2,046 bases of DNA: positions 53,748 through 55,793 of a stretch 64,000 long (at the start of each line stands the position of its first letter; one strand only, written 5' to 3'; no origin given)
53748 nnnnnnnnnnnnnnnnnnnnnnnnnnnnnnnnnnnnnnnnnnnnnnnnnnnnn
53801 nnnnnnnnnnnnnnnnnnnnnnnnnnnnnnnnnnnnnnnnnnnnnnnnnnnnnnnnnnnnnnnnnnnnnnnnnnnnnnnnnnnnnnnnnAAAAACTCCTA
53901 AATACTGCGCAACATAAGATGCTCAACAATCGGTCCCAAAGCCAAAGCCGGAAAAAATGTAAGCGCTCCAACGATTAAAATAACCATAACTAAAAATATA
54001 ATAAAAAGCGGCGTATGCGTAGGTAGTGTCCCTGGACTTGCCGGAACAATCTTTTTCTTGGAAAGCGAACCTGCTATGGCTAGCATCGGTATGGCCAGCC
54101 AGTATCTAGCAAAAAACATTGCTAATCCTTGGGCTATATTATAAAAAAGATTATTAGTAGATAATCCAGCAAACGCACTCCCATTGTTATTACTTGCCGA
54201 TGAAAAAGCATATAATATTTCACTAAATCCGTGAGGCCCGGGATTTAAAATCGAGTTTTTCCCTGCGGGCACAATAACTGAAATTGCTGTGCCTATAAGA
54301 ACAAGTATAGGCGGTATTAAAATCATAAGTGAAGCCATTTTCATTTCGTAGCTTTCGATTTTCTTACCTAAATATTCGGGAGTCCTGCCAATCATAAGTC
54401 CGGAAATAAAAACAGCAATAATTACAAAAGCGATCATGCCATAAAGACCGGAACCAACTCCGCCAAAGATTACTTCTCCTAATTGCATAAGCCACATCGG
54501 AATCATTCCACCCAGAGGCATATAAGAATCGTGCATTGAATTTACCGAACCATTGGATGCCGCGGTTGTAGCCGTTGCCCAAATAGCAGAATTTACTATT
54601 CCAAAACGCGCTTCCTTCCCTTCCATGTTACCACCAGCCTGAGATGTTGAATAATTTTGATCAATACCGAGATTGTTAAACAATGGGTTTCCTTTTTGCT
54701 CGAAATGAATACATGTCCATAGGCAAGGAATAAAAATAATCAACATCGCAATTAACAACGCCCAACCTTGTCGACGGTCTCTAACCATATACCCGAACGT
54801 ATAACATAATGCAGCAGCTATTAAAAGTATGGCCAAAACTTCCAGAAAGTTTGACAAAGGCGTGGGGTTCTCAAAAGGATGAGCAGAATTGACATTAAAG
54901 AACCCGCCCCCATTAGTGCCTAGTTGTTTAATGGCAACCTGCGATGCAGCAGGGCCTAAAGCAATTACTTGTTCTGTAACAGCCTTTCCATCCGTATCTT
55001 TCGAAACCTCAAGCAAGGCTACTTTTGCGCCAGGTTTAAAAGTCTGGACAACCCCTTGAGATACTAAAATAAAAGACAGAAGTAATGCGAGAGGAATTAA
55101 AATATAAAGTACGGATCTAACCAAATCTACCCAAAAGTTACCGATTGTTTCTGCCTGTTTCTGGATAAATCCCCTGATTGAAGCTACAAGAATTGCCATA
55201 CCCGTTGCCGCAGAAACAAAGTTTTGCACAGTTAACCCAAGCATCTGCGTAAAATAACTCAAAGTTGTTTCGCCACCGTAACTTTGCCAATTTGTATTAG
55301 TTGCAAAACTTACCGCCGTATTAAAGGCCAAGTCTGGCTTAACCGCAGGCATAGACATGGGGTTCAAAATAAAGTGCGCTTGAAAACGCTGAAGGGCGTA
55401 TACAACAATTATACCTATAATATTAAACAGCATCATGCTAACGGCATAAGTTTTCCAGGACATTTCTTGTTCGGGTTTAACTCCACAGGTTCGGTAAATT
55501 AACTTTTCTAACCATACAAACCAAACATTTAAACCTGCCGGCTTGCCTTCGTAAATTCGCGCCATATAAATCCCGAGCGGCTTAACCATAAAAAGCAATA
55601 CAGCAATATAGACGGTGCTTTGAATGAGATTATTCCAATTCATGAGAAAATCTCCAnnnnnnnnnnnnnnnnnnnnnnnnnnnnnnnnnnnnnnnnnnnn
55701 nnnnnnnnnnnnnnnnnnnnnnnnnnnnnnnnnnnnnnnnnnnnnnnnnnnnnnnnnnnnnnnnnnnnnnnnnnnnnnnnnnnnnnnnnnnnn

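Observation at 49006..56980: kdp operon with a c-di-AMP riboswitch, embedded apbE, and a kinase-less KdpD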

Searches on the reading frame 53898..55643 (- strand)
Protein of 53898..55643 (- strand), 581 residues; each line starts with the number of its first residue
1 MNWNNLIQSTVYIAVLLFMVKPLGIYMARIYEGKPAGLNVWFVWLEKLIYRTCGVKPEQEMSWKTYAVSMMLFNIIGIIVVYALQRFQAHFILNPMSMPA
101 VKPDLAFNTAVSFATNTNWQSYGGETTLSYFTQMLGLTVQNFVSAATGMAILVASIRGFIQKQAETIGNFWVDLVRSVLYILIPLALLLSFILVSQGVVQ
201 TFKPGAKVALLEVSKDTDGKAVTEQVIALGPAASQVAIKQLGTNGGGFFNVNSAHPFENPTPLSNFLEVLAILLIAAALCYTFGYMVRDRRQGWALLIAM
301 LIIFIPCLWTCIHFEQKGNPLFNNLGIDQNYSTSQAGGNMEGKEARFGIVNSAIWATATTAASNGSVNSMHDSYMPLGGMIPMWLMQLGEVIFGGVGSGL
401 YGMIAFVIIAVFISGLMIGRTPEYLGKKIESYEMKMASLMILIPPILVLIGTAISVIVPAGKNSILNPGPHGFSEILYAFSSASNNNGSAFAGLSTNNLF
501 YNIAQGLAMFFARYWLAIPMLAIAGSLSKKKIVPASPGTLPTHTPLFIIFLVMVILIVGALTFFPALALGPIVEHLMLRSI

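Call 4: search_protein_families(library=pfam, proteins=[window:53898-55643:-], max_evalue=0.01)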
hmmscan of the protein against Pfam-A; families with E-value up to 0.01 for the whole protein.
window:53898-55643:- (581 aa): 1 family
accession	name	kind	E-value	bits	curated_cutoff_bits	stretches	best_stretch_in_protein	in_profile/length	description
PF03814.21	KdpA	-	4.4e-248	824.4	22.6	1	11-576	2-548/548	Potassium-transporting ATPase A subunit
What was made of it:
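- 53898..55643 (-): kdpA (581 aa). Call 4: PF03814, 824 bits.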

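Call 37: find_homologous_proteins(query=window:53898-55643:-)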
Query window:53898-55643:- (581 aa): 8000 proteins with E <= 0.001 among 8000 candidates; the best 120 are listed.
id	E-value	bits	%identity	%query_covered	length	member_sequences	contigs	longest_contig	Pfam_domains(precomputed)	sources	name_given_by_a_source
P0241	0.0e+0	1201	93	100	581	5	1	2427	PF03814.22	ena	-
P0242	0.0e+0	1173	91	99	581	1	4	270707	PF03814.22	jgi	jgi:potassium-transporting ATPase potassium-binding subunit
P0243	0.0e+0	1171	91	100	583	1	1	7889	PF03814.22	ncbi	-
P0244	0.0e+0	1170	90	100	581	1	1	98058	PF03814.22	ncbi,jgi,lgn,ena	ncbi:MAG: potassium-transporting ATPase subunit KdpA [Candidatus Omnitrophota bacterium]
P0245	0.0e+0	1163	90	100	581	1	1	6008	PF03814.22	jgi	jgi:K+-transporting ATPase ATPase A chain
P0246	0.0e+0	1135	88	100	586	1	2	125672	PF03814.22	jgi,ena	-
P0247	0.0e+0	1131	87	100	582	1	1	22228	PF03814.22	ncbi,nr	ncbi:MAG: potassium-transporting ATPase subunit KdpA [Candidatus Omnitrophica bacterium]|nr:potassiu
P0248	0.0e+0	1129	87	100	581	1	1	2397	PF03814.22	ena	-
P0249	0.0e+0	1128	86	100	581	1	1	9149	PF03814.22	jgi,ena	-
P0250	0.0e+0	1126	86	100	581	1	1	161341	PF03814.22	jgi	-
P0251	0.0e+0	1124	88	99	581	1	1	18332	PF03814.22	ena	-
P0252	0.0e+0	1122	86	99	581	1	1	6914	PF03814.22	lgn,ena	-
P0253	0.0e+0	1121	86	100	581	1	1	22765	PF03814.22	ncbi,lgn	-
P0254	0.0e+0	1116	86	100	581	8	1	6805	PF03814.22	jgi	-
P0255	0.0e+0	1114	89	97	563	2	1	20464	PF03814.22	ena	-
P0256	0.0e+0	1113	84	99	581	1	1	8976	PF03814.22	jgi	jgi:K+-transporting ATPase ATPase A chain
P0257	0.0e+0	1111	86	99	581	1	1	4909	PF03814.22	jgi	jgi:K+-transporting ATPase ATPase A chain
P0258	0.0e+0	1111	85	100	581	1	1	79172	PF03814.22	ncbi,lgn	-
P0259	0.0e+0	1108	85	99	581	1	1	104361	PF03814.22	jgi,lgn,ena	-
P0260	0.0e+0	1107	85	99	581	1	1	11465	PF03814.22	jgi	jgi:K+-transporting ATPase ATPase A chain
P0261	0.0e+0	1107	85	99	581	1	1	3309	PF03814.22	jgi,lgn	jgi:K+-transporting ATPase ATPase A chain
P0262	0.0e+0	1107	85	99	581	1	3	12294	PF03814.22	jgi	jgi:K+-transporting ATPase ATPase A chain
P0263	0.0e+0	1106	85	99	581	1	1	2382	PF03814.22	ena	-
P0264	0.0e+0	1105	84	100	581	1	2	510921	PF03814.22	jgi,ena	-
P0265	0.0e+0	1104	85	99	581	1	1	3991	PF03814.22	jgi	jgi:K+-transporting ATPase ATPase A chain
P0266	0.0e+0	1103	85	99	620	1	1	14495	PF03814.22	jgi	jgi:K+-transporting ATPase ATPase A chain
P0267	0.0e+0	1102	86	99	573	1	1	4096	PF03814.22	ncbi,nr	ncbi:MAG: potassium-transporting ATPase subunit KdpA, partial [Candidatus Omnitrophica bacterium]|nr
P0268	0.0e+0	1101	84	99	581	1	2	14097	PF03814.22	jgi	jgi:K+-transporting ATPase ATPase A chain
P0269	0.0e+0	1100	84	100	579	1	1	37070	PF03814.22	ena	-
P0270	0.0e+0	1099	84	100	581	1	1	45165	PF03814.22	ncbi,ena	-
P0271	0.0e+0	1099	83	99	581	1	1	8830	PF03814.22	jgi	jgi:K+-transporting ATPase ATPase A chain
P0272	0.0e+0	1098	83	100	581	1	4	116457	PF03814.22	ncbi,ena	-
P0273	0.0e+0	1097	84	99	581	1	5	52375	PF03814.22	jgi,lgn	-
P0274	0.0e+0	1097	83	100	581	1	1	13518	PF03814.22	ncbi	-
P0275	0.0e+0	1097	84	99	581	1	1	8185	PF03814.22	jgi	jgi:K+-transporting ATPase ATPase A chain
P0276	0.0e+0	1094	84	99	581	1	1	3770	PF03814.22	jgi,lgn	-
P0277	0.0e+0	1092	85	99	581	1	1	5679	PF03814.22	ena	-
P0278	0.0e+0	1092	84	99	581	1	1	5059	PF03814.22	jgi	jgi:potassium-transporting ATPase potassium-binding subunit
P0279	0.0e+0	1092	83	100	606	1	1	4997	PF03814.22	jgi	jgi:K+-transporting ATPase ATPase A chain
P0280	0.0e+0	1089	84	99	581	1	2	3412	PF03814.22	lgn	-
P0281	0.0e+0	1089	83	99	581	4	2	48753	PF03814.22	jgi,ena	-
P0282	0.0e+0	1087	83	100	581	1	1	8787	PF03814.22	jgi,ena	-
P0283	0.0e+0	1087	83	100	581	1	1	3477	PF03814.22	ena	-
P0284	0.0e+0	1085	82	100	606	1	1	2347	PF03814.22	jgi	jgi:K+-transporting ATPase ATPase A chain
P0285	0.0e+0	1085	82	100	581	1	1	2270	PF03814.22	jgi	-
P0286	0.0e+0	1084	83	99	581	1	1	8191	PF03814.22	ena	-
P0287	0.0e+0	1084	83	99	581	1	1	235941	PF03814.22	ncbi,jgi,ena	ncbi:MAG: potassium-transporting ATPase subunit KdpA [Candidatus Omnitrophota bacterium]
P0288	0.0e+0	1083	83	99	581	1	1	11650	PF03814.22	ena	-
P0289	0.0e+0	1083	83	99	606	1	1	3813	PF03814.22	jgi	jgi:K+-transporting ATPase ATPase A chain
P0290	0.0e+0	1083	84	99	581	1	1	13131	PF03814.22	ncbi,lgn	ncbi:MAG: potassium-transporting ATPase subunit KdpA [Sedimentisphaerales bacterium]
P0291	0.0e+0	1082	82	99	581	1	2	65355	PF03814.22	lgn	-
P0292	0.0e+0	1082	82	100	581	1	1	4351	PF03814.22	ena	-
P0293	0.0e+0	1082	83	99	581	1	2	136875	PF03814.22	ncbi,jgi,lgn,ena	-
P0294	0.0e+0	1081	83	100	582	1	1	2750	PF03814.22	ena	-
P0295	0.0e+0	1080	83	99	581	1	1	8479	PF03814.22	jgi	jgi:K+-transporting ATPase ATPase A chain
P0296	0.0e+0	1079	83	100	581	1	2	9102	PF03814.22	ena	-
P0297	0.0e+0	1078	81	99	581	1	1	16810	PF03814.22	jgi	jgi:potassium-transporting ATPase potassium-binding subunit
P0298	0.0e+0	1078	83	99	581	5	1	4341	PF03814.22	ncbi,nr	ncbi:MAG: potassium-transporting ATPase potassium-binding subunit [Candidatus Poribacteria bacterium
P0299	0.0e+0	1078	82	99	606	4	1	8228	PF03814.22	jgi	jgi:K+-transporting ATPase ATPase A chain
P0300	0.0e+0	1078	84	99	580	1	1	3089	PF03814.22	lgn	-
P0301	0.0e+0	1077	83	100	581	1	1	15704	PF03814.22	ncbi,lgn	-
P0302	0.0e+0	1076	82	100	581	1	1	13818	PF03814.22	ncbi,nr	ncbi:MAG: potassium-transporting ATPase subunit KdpA [Candidatus Omnitrophica bacterium]|nr:potassiu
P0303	0.0e+0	1074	83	99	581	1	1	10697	PF03814.22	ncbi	-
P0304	0.0e+0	1072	82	100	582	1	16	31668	PF03814.22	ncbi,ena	-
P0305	0.0e+0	1072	82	100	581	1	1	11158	PF03814.22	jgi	jgi:potassium-transporting ATPase potassium-binding subunit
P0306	0.0e+0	1072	82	100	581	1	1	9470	PF03814.22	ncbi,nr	ncbi:MAG: potassium-transporting ATPase subunit KdpA [Candidatus Omnitrophica bacterium]|nr:potassiu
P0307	0.0e+0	1071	82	100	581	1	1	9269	PF03814.22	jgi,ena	-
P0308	0.0e+0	1071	82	100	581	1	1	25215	PF03814.22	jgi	jgi:K+-transporting ATPase ATPase A chain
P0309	0.0e+0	1071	82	100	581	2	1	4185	PF03814.22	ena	-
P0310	0.0e+0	1070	82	100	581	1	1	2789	PF03814.22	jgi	jgi:potassium-transporting ATPase potassium-binding subunit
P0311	0.0e+0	1070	82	99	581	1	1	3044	PF03814.22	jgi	-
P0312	0.0e+0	1070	82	99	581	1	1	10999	PF03814.22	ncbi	-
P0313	0.0e+0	1069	82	99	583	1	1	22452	PF03814.22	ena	-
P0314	0.0e+0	1069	82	100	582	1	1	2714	PF03814.22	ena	-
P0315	0.0e+0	1067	81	100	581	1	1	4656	PF03814.22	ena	-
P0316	0.0e+0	1066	83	99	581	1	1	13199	PF03814.22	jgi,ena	-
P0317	0.0e+0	1065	82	99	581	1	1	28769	PF03814.22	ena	-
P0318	0.0e+0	1065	81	99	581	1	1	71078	PF03814.22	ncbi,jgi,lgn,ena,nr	ncbi:MAG TPA: potassium-transporting ATPase subunit KdpA [Patescibacteria group bacterium]|nr:potass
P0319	0.0e+0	1064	82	100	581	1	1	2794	PF03814.22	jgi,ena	-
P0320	0.0e+0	1064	82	100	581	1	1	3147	PF03814.22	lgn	-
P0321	0.0e+0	1064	81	99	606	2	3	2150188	PF03814.22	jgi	jgi:K+-transporting ATPase ATPase A chain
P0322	0.0e+0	1063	86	95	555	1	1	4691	PF03814.22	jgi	jgi:K+-transporting ATPase ATPase A chain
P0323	0.0e+0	1063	81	99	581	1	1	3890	PF03814.22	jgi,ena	-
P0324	0.0e+0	1063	82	100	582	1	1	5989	PF03814.22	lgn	-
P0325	0.0e+0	1062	81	100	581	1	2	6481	PF03814.22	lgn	-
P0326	0.0e+0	1062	82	100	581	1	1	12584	PF03814.22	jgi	jgi:potassium-transporting ATPase potassium-binding subunit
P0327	0.0e+0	1062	82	99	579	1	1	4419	PF03814.22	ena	-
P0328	0.0e+0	1061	82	100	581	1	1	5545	PF03814.22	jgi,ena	-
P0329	0.0e+0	1061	82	99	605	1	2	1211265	PF03814.22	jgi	jgi:K+-transporting ATPase ATPase A chain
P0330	0.0e+0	1060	83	99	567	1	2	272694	PF03814.22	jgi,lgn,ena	-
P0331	0.0e+0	1059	80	99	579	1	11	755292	PF03814.22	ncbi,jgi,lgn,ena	-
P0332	0.0e+0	1058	82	99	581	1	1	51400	PF03814.22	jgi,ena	-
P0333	0.0e+0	1058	82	99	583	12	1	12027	PF03814.22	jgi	jgi:K+-transporting ATPase ATPase A chain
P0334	0.0e+0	1058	81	100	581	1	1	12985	PF03814.22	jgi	jgi:K+-transporting ATPase ATPase A chain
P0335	0.0e+0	1056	81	100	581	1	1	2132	PF03814.22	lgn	-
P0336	0.0e+0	1056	82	100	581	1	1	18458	PF03814.22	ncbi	-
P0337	0.0e+0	1056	80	99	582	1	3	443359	PF03814.22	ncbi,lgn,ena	-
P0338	0.0e+0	1055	82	99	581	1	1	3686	PF03814.22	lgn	-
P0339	0.0e+0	1055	80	100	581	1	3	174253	PF03814.22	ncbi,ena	-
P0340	0.0e+0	1051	81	99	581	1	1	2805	PF03814.22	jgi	jgi:potassium-transporting ATPase potassium-binding subunit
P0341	0.0e+0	1050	80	100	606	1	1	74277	PF03814.22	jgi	jgi:K+-transporting ATPase ATPase A chain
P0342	0.0e+0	1049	80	100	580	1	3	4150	PF03814.22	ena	-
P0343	0.0e+0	1048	81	100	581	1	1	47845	PF03814.22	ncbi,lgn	-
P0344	0.0e+0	1048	80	100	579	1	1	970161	PF03814.22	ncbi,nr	ncbi:MAG: potassium-transporting ATPase subunit KdpA [Elusimicrobia bacterium]|nr:potassium-transpor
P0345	0.0e+0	1048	82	99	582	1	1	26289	PF03814.22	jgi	jgi:K+-transporting ATPase ATPase A chain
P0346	0.0e+0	1048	81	98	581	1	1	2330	PF03814.22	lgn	-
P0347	0.0e+0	1047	79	100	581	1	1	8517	PF03814.22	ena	-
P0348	0.0e+0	1047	80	100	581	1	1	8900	PF03814.22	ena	-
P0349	0.0e+0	1047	82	99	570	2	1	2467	PF03814.22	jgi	jgi:potassium-transporting ATPase potassium-binding subunit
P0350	0.0e+0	1046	81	99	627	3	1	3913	PF03814.22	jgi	jgi:K+-transporting ATPase ATPase A chain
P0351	0.0e+0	1046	80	100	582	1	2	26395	PF03814.22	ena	-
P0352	0.0e+0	1045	81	99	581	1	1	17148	PF03814.22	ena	-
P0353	0.0e+0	1045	81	98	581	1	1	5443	PF03814.22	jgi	jgi:K+-transporting ATPase ATPase A chain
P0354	0.0e+0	1043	81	98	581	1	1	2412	PF03814.22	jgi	jgi:potassium-transporting ATPase potassium-binding subunit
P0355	0.0e+0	1043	81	98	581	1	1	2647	PF03814.22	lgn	-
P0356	0.0e+0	1042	81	98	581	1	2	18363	PF03814.22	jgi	jgi:K+-transporting ATPase ATPase A chain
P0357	0.0e+0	1042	78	100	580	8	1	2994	PF03814.22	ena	-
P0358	0.0e+0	1042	80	100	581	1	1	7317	PF03814.22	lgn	-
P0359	0.0e+0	1042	81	98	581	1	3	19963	PF03814.22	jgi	jgi:potassium-transporting ATPase potassium-binding subunit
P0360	0.0e+0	1042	80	100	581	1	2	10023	PF03814.22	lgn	-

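Call 38: find_encoding_contigs(protein=P0241, flank=10000, max_places=2)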
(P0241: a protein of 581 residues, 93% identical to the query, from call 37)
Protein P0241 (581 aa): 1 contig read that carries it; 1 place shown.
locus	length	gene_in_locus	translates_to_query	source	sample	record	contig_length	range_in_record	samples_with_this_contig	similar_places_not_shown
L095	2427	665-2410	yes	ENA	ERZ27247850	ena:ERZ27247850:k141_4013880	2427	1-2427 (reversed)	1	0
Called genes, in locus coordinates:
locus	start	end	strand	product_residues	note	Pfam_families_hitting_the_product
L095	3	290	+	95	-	?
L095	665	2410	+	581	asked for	PF03814:KdpA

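Call 39: find_encoding_contigs(protein=P0242, flank=10000, max_places=1)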
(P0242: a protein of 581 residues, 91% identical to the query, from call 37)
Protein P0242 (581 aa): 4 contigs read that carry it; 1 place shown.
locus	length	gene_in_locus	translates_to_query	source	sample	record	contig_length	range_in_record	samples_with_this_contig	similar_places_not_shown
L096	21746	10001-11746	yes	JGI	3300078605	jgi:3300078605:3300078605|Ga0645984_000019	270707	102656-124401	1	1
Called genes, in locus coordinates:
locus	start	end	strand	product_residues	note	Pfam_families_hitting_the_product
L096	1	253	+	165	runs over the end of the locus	PF13584:BatD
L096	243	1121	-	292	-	-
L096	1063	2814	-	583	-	PF06068:TIP49 (weak), PF00004:AAA, PF17862:AAA_lid_3, PF01434:Peptidase_M41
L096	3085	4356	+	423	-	PF03952:Enolase_N, PF00113:Enolase_C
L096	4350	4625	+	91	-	PF04977:DivIC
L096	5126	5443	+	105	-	PF02001:DUF134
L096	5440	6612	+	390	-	PF03773:ArsP_1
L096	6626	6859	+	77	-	-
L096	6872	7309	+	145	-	-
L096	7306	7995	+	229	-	PF13386:DsbD_2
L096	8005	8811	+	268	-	PF04060:FeS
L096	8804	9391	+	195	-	-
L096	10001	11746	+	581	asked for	PF03814:KdpA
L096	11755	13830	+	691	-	PF12710:HAD (faint), PF00122:E1-E2_ATPase, PF00702:Hydrolase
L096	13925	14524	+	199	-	PF02669:KdpC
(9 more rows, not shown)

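Call 40: find_encoding_contigs(protein=P0243, flank=10000, max_places=1)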
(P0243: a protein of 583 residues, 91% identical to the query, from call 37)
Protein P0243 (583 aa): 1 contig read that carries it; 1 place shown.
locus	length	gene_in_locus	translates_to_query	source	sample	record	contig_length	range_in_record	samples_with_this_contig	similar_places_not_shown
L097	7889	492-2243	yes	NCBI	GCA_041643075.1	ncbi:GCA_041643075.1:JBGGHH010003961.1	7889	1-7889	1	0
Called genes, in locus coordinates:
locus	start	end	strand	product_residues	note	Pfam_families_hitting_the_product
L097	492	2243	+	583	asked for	PF03814:KdpA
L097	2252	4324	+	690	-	PF00122:E1-E2_ATPase, PF00702:Hydrolase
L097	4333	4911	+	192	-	PF02669:KdpC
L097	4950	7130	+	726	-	PF02702:KdpD, PF00582:Usp (weak), PF13493:DUF4118, PF13185:GAF_2 (weak), PF13492:GAF_3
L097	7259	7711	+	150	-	PF02082:Rrf2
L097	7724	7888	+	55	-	?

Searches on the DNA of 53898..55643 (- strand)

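Call 61: search_rna_families(sources=[L095, L096, L097], threshold=gathering)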
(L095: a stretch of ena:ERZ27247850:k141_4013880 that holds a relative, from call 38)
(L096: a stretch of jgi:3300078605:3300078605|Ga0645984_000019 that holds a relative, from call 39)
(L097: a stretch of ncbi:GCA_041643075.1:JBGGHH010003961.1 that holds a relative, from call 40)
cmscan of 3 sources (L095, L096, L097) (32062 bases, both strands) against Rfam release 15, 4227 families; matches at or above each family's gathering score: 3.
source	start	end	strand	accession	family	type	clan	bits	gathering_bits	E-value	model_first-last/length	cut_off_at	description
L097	109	263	+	RF00379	c-di-AMP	Cis-reg; riboswitch;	-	66.9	38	1.2e-13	1-134/134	no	c-di-AMP riboswitch aptamer (ydaO/yuaA leader)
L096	9450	9638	+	RF00379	c-di-AMP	Cis-reg; riboswitch;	-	59.9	38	1.1e-11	1-134/134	no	c-di-AMP riboswitch aptamer (ydaO/yuaA leader)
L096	4638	4711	+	RF00005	tRNA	Gene; tRNA;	CL00001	59.8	29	1e-10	1-71/71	no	tRNA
